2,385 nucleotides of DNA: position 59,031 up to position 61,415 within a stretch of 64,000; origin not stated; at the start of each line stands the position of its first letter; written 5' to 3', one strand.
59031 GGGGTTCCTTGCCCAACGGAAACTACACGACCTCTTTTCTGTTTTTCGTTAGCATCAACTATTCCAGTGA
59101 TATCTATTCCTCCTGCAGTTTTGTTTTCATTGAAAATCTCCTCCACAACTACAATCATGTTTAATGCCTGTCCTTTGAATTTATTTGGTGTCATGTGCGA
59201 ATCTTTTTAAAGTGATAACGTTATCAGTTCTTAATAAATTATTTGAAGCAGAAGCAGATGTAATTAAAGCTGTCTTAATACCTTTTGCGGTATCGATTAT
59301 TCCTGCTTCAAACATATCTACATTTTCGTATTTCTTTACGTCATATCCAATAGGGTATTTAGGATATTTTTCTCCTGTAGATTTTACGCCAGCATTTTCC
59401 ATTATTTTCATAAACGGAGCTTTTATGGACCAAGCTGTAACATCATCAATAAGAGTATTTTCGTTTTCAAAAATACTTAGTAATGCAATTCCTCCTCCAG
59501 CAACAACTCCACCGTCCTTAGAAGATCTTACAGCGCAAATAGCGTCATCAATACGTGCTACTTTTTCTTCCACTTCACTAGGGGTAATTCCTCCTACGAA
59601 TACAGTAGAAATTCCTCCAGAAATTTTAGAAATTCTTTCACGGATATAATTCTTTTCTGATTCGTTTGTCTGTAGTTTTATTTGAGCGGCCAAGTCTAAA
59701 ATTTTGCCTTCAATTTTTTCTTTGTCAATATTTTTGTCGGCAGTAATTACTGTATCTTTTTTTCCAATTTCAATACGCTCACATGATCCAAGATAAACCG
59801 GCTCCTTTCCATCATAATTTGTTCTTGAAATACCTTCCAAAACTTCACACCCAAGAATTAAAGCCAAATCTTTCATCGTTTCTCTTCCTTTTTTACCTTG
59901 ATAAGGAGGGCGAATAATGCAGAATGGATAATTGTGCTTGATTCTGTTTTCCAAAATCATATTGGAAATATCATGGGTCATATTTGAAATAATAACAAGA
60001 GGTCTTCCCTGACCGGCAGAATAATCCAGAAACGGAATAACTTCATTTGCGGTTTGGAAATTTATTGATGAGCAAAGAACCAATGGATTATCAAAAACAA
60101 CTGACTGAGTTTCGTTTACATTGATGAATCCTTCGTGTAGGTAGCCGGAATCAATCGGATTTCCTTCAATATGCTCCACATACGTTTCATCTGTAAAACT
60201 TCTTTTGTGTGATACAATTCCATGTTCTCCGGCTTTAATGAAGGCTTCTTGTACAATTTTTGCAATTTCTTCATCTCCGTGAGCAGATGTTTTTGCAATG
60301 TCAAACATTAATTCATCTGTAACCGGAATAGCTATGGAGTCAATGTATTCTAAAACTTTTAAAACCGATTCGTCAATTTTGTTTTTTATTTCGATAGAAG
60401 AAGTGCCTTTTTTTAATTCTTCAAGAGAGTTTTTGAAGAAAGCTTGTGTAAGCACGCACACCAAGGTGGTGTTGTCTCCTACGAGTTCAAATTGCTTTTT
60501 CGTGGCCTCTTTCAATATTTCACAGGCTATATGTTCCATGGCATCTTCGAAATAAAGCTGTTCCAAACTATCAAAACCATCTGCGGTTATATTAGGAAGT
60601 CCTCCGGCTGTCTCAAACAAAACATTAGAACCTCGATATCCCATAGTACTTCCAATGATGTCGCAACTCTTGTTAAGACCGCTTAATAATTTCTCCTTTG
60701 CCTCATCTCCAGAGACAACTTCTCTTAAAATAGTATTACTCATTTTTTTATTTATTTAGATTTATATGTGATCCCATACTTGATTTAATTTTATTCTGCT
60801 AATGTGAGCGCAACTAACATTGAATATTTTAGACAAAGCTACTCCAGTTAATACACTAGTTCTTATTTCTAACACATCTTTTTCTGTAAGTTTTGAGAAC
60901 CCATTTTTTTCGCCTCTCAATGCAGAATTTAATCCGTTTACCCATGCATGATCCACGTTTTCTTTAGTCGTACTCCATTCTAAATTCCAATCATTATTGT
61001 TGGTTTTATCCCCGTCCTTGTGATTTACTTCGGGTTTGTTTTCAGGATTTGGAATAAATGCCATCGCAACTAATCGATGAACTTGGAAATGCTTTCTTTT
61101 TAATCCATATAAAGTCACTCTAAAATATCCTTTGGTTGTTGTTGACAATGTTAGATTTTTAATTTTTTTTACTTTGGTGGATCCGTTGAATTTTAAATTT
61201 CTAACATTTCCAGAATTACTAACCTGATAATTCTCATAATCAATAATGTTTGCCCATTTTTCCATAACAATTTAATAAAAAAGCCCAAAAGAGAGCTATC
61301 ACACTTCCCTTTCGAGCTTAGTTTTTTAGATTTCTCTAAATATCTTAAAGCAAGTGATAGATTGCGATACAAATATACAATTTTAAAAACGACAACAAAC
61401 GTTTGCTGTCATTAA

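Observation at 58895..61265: Phage-encoded GroEL plus GroES pair in inverted order, with an HNH homing endonuclease immediately upstream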

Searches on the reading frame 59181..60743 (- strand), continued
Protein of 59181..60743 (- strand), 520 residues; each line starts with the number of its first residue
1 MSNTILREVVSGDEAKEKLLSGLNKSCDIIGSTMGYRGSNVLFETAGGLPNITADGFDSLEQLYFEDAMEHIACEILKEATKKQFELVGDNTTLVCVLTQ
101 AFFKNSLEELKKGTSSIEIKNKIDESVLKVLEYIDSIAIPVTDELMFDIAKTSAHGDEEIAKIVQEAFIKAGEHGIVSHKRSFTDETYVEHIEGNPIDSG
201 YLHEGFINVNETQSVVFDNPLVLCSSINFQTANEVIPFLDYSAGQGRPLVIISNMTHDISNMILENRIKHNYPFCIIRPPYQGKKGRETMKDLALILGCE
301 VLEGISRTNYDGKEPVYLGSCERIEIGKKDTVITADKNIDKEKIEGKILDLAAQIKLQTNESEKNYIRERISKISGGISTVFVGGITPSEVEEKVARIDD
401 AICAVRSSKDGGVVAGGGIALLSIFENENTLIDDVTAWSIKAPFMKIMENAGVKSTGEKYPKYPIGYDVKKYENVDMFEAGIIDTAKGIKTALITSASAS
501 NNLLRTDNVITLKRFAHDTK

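Call 27: find_encoding_contigs(protein=P0005, flank=6000, max_places=2)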
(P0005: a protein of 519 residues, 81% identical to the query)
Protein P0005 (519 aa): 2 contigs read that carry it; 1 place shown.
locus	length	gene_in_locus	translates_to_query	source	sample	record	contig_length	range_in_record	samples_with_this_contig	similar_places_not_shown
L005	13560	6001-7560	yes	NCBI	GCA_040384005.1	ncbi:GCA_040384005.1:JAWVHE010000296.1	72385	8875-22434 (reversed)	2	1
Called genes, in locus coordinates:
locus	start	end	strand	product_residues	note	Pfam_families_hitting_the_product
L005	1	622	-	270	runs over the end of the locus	-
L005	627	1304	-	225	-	-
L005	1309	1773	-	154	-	PF13539:Peptidase_M15_4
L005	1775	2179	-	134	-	-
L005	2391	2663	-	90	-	-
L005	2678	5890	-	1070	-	-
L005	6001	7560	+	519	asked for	PF00118:Cpn60_TCP1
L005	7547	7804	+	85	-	-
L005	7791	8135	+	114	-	PF00166:Cpn10 (faint)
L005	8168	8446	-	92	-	PF24729:Acb2_Tad1_hairpin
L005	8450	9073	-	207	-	-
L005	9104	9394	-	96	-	-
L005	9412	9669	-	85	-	-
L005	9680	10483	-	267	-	-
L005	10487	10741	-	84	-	-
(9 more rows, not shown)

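Call 28: find_encoding_contigs(protein=P0007, flank=6000, max_places=2)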
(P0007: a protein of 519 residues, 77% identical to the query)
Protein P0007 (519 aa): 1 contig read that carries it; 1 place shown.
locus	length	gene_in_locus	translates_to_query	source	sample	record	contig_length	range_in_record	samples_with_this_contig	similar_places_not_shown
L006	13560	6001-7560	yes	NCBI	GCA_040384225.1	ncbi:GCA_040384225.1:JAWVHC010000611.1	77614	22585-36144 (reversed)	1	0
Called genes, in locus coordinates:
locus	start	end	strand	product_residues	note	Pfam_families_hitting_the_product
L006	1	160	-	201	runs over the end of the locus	-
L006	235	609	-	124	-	PF08291:Peptidase_M15_3, PF05951:Peptidase_M15_2 (weak)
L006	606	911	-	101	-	-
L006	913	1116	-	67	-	-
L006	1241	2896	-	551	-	PF00041:fn3 (weak)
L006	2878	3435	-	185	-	-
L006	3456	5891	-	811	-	-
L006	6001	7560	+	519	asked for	PF00118:Cpn60_TCP1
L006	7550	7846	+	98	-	PF00166:Cpn10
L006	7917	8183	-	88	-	PF11195:Tad2-like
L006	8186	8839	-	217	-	-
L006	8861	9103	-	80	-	-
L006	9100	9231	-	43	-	-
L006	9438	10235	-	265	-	-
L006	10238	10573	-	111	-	-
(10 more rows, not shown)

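Call 38: find_encoding_contigs(protein=P0084, flank=5000, max_places=1)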
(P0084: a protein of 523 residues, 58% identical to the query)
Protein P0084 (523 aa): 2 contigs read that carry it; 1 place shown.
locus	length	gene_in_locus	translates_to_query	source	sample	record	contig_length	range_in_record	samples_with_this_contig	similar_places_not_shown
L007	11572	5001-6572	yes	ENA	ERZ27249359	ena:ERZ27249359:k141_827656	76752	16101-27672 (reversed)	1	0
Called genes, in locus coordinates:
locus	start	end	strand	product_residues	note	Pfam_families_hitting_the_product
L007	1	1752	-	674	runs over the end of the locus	-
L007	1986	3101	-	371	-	PF04616:Glyco_hydro_43 (faint), PF00251:Glyco_hydro_32N (weak)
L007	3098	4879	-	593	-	-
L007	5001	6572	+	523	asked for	PF00118:Cpn60_TCP1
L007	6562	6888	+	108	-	PF00166:Cpn10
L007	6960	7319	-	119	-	-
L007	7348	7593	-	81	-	-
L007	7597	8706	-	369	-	-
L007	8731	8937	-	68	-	-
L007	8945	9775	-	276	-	-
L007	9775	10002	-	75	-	-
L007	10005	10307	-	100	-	-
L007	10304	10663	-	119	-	-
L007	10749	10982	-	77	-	-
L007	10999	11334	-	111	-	-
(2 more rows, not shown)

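Call 39: find_encoding_contigs(protein=P0109, flank=5000, max_places=1)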
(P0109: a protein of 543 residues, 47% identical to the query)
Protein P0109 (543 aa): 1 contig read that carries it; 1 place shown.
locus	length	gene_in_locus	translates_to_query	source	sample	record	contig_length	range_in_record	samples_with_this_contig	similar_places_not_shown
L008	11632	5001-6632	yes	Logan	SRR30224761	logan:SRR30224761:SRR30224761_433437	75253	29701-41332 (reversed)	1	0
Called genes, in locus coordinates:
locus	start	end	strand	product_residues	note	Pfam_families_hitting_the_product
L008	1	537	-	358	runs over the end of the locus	PF21959:DUF6923 (weak)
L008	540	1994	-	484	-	-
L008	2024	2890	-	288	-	-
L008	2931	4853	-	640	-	-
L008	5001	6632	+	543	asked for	PF00118:Cpn60_TCP1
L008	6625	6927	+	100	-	PF00166:Cpn10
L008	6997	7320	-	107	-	-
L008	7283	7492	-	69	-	-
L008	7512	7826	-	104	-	PF24729:Acb2_Tad1_hairpin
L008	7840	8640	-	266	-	-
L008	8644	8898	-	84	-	-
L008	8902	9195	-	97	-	-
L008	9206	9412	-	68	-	-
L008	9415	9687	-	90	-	PF11325:DUF3127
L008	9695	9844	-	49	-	-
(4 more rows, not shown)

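Call 40: find_encoding_contigs(protein=P0118, flank=5000, max_places=1)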
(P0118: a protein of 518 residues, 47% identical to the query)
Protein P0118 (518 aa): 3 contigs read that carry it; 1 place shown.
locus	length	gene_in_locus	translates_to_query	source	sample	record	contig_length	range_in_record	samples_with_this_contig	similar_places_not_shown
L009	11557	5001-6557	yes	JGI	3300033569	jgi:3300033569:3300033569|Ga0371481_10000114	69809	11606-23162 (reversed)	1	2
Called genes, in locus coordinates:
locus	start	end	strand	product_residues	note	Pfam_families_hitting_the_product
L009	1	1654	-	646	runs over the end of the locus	-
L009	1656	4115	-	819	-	-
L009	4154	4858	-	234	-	-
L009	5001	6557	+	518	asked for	PF00118:Cpn60_TCP1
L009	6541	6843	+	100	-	PF00166:Cpn10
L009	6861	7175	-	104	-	-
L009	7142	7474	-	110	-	PF00216:Bac_DNA_binding (weak)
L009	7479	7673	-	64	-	-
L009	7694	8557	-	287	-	-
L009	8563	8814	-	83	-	-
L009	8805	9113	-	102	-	-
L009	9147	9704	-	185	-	-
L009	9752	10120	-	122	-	-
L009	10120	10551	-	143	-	-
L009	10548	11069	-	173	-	-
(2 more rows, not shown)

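Call 41: find_encoding_contigs(protein=P0004, flank=5000, max_places=1)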
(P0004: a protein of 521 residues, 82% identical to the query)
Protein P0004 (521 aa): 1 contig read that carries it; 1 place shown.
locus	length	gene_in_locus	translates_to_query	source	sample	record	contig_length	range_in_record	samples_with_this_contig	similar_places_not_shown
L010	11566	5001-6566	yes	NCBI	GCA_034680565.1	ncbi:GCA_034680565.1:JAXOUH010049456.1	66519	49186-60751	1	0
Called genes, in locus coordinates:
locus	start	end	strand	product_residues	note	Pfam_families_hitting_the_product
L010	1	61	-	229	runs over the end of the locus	-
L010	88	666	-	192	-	-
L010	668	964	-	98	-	-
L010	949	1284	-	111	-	-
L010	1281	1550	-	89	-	-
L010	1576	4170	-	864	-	-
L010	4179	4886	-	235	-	-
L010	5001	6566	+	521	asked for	PF00118:Cpn60_TCP1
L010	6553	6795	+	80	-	-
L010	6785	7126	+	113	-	PF00166:Cpn10 (weak)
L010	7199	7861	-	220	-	-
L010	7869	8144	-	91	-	-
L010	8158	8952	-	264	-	-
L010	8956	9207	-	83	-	-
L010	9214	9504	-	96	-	-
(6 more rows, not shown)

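Call 44: find_encoding_contigs(protein=window:59181-60743:-, flank=3000, max_places=3)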
Protein window:59181-60743:- (520 aa): no gene with exactly this product is on record in the collection.

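Call 50: search_protein_families(library=pfam, proteins=[L003:7571-7816:+], max_evalue=0.01)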
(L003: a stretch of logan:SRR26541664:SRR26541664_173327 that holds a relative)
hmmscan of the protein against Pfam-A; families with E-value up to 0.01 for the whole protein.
L003:7571-7816:+ (81 aa): 0 families

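Call 61: predict_structure(alignment_id=A7)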
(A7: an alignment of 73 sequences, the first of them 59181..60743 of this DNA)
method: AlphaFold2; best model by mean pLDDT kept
length: 520 residues; sequences in the alignment: 73
mean_pLDDT: 88.7   pTM: 0.80
mean pLDDT of the five models: 88.7, 88.4, 88.0, 88.1, 87.8
residues with pLDDT >= 90: 299; 70-90: 198; 50-70: 16; < 50: 7
segments of 3 or more residues with pLDDT < 50: 1-3, 517-520
pLDDT, mean of each block of 10 residues (from residue 1): 68 93 96 90 83 87 91 94 88 95 97 95 96 93 91 87 93 86 88 87 91 91 91 89 93 92 91 91 89 93 73 89 92 88 90 87 85 87 84 86 89 90 82 93 93 74 88 91 92 96 92 58
secondary structure, 60 per line:
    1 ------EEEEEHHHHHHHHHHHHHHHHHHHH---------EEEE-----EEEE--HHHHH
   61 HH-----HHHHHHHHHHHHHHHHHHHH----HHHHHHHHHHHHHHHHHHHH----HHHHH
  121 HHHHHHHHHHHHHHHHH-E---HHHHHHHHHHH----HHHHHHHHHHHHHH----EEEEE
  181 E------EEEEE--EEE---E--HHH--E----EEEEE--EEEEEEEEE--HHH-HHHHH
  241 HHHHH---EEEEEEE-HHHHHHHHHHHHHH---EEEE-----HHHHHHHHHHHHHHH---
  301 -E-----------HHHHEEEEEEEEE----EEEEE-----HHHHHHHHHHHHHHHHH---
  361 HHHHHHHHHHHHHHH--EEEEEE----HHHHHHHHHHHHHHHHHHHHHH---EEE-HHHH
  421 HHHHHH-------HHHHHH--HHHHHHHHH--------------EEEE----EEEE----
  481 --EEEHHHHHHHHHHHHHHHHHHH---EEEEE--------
elements in order: E7-11 H12-31 E41-44 E50-53 H56-62 H68-87 H92-111 H116-137 H143-153 H158-171 E176-181 E188-192 E195-197 E214-218 E221-229 H236-245 E249-255 H257-270 E274-277 H283-297 H314-317 E318-326 E331-335 H341-357 H361-375 E378-383 H388-409 E413-415 H417-426 H434-439 H442-450 E465-468 E473-476 E483-485 H486-504 E508-512

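Call 64: fold_search(model_id=the predicted structure, library=pdb)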
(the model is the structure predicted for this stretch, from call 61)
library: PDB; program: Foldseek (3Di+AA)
matches with E <= 10: 801; with E <= 0.001: 572
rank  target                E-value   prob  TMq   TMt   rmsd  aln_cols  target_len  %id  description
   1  8wuc_A                2.7e-43  1.00  0.77  0.76   5.0       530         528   28  Cryo-EM structure of H. thermoluteolus GroEL-GroES2 football complex (released 2024-03-27)
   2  9es0_A                3.7e-43  1.00  0.76  0.75   5.1       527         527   29  ATP-bound human mitochondrial Hsp60-Hsp10 football complex (released 2025-04-09)
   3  4v4o_F                8.4e-43  1.00  0.78  0.77   4.9       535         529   29  Crystal Structure of the Chaperonin Complex Cpn60/Cpn10/(ADP)7 from Thermus Thermophilus (released 2014-07-09)
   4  9k47_A                9.7e-43  1.00  0.59  0.58   9.6       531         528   27  Cryo-EM structure of glomalin (a group I chaperonin) from Rhizophagus irregularis BGC BJ09 (released 2025-08-13)
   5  4v4o_G                2.4e-42  1.00  0.71  0.71   6.2       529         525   30  Crystal Structure of the Chaperonin Complex Cpn60/Cpn10/(ADP)7 from Thermus Thermophilus (released 2014-07-09)
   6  4v4o_C                2.6e-42  1.00  0.79  0.79   4.5       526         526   30  Crystal Structure of the Chaperonin Complex Cpn60/Cpn10/(ADP)7 from Thermus Thermophilus (released 2014-07-09)
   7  4v4o_A                2.9e-42  1.00  0.78  0.77   4.7       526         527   30  Crystal Structure of the Chaperonin Complex Cpn60/Cpn10/(ADP)7 from Thermus Thermophilus (released 2014-07-09)
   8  8g7j_A                3.2e-42  1.00  0.60  0.60   9.6       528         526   29  mtHsp60 V72I apo (released 2023-07-12)
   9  7v9r_B                3.6e-42  1.00  0.61  0.61   9.6       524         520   27  Crystal Structure of the heptameric EcHsp60 (released 2022-08-31)
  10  4ki8_A                5.5e-42  1.00  0.63  0.63  10.6       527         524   27  Crystal structure of a GroEL-ADP complex in the relaxed allosteric state (released 2013-07-17)
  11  5opw_A                9.8e-42  1.00  0.61  0.60  10.5       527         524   27  Crystal structure of the GroEL mutant A109C (released 2018-01-10)
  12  1mnf_A                1.4e-41  1.00  0.61  0.60   9.9       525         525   27  Domain motions in GroEL upon binding of an oligopeptide (released 2003-10-07)
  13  8wu4_A                1.7e-41  1.00  0.61  0.61   9.9       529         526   28  Cryo-EM structure of native H. thermoluteolus TH-1 GroEL (released 2024-03-27)
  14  7azp_A                2.2e-41  1.00  0.62  0.62   9.4       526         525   29  Structure of the human mitochondrial HSPD1 single ring (released 2021-02-10)
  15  1kp8_A                2.8e-41  1.00  0.60  0.59   9.8       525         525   27  Structural Basis for GroEL-assisted Protein Folding from the Crystal Structure of (GroEL-KMgATP)14 at 2.0 A Resolution (released 2003-03-25)
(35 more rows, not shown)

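Call 65: find_related_loci(query=A7, collection=viral_contigs, flank=4000)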
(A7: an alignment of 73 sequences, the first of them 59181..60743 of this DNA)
Query A7 (520 aa) in viral_contigs; peptide patterns used: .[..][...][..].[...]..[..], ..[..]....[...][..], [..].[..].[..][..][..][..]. (x = any residue, [..] = any of these).
496 stretches matched a pattern; 323 encode a relative of the query (tblastn E <= 1e-3); the best 80 are kept; 80 distinct loci.
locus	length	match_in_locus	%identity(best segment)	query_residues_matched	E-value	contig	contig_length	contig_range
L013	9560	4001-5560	77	1-520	0e+0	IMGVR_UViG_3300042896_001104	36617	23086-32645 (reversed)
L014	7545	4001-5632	74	1-520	0e+0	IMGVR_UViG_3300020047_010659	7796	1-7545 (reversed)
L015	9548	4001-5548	76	1-520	0e+0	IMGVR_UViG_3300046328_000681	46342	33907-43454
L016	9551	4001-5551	75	1-520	0e+0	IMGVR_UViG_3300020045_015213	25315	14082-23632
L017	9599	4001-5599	74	1-520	0e+0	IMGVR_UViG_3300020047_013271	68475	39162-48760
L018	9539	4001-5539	76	1-515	0e+0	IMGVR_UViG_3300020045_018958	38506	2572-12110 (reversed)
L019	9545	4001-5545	75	1-520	0e+0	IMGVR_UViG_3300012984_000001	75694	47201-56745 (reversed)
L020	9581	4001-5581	57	1-514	0e+0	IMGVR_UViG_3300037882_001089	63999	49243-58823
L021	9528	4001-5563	59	1-514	0e+0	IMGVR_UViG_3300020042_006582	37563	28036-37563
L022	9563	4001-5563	59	7-514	0e+0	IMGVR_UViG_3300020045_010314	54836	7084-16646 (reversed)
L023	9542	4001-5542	52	3-518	4e-175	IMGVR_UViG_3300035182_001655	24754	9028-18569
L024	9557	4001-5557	54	1-514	2e-174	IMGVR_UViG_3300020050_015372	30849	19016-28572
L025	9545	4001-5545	52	1-518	3e-170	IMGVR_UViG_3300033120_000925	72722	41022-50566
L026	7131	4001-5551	47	1-518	8e-155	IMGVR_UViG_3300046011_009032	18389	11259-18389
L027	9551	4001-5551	47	1-518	8e-155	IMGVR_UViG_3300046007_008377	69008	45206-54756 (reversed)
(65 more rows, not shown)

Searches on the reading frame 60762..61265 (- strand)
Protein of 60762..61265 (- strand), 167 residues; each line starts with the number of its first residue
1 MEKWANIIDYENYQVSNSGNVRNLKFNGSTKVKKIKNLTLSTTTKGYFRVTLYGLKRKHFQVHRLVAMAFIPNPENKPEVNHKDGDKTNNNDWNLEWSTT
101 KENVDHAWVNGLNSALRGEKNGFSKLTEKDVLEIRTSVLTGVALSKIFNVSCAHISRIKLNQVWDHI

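Call 4: search_protein_families(library=phrogs, proteins=[window:60762-61265:-], max_evalue=0.001)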
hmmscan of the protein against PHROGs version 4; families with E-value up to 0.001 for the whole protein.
window:60762-61265:- (167 aa): 10 families
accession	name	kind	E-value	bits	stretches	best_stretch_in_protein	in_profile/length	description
phrog_59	-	DNA, RNA and nucleotide metabolism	3.1e-48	166.2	1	1-167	137-275/423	HNH endonuclease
phrog_959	-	DNA, RNA and nucleotide metabolism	3.3e-35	121.8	1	1-127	5-126/138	HNH endonuclease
phrog_1492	-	DNA, RNA and nucleotide metabolism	1.3e-26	94.7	1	1-114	44-166/414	HNH endonuclease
phrog_37683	-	unknown function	8.1e-17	62.2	1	10-141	118-241/279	-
phrog_99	-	DNA, RNA and nucleotide metabolism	7e-15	56.6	1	2-104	109-202/383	HNH endonuclease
phrog_17657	-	DNA, RNA and nucleotide metabolism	5.1e-08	33.9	1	14-100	80-167/168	HNH endonuclease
phrog_826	-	DNA, RNA and nucleotide metabolism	6e-08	33.6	1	41-106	91-157/281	HNH endonuclease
phrog_7545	-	DNA, RNA and nucleotide metabolism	1.6e-06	29.4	1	36-102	57-128/160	HNH endonuclease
phrog_30377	-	DNA, RNA and nucleotide metabolism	6.7e-05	24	1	62-116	12-64/82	HNH endonuclease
phrog_15471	-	DNA, RNA and nucleotide metabolism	0.00088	20.2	1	34-105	5-78/183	HNH endonuclease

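Call 5: search_protein_families(library=pfam, proteins=[window:60762-61265:-], max_evalue=0.01)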
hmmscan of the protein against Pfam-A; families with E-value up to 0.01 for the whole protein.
window:60762-61265:- (167 aa): 2 families
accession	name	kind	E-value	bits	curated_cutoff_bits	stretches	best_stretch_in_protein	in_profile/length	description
PF07463.16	NUMOD4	-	2.8e-10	40.7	23.4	1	2-53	1-49/49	NUMOD4 motif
PF13392.12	HNH_3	-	2e-08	34.1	24.8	1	61-104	2-45/46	HNH endonuclease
